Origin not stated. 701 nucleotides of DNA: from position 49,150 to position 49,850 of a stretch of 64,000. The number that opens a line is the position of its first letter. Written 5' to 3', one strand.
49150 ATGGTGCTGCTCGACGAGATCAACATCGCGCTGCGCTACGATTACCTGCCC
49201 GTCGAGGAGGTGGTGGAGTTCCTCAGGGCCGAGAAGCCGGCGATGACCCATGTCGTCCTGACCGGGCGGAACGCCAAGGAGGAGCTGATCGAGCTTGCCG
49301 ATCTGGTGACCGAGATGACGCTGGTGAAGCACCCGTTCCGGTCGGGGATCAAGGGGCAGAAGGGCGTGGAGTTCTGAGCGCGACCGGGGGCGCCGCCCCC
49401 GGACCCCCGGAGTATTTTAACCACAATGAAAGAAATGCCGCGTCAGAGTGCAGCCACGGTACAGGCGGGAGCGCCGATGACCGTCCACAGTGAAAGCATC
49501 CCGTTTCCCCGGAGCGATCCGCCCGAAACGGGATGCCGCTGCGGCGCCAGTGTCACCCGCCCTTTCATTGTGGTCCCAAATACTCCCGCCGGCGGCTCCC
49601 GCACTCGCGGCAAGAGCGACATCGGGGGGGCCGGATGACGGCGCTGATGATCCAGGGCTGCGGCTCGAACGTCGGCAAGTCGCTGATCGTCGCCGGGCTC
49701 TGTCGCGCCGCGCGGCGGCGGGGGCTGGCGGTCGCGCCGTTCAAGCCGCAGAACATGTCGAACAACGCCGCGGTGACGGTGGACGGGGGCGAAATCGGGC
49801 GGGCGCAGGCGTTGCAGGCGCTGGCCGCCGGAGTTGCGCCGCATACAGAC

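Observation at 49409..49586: Unclassified 178-nt multi-helix element with a GNRA-capped hairpin between cobO and cobQ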

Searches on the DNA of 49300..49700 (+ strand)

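Call 4: search_rna_families(source=window, start=49300, end=49700, threshold=evalue, max_evalue=10, show_alignments=2)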
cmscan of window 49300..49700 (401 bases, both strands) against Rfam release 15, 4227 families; matches with E-value up to 10: 3.
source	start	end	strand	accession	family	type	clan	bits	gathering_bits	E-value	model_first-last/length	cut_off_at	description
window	49530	49600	+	RF03314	mir-1908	Gene; miRNA;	-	18.2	82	4.1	1-73/73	no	mir-1908 microRNA precursor family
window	49335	49417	-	RF02937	Clostridiales-2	Gene; sRNA;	-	11.3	58.6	9.2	1-82/82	no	Clostridiales-2 RNA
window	49383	49403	+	RF00036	RRE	Cis-reg;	-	8.6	104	2.7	1-337/337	no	HIV Rev response element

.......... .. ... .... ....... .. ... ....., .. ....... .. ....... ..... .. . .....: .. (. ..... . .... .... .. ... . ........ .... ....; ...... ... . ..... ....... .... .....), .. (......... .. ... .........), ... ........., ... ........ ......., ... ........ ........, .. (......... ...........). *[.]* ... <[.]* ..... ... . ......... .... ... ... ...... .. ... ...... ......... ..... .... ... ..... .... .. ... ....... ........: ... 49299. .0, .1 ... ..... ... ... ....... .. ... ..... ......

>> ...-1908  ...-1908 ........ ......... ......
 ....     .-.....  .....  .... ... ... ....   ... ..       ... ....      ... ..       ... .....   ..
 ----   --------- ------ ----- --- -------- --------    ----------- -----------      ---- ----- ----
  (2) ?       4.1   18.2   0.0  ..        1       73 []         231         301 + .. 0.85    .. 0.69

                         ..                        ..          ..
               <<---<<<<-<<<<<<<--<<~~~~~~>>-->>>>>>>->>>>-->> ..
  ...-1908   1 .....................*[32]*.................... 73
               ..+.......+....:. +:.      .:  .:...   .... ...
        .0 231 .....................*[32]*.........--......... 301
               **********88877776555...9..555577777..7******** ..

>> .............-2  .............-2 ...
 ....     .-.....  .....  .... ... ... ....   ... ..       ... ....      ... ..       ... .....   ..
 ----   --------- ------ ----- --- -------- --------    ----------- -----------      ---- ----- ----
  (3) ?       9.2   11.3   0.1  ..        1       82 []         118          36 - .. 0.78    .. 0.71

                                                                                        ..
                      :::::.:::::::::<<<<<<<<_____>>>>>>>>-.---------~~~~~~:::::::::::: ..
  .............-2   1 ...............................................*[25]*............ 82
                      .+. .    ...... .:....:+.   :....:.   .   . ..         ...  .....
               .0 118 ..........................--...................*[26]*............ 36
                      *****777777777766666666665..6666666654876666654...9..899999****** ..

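Call 11: search_dna_similar(query=window:49409-49586:+, collection=plasmids, mode=distant, max_evalue=0.01, max_rows=40)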
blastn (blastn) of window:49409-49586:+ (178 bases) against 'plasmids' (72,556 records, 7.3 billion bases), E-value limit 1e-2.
No match.
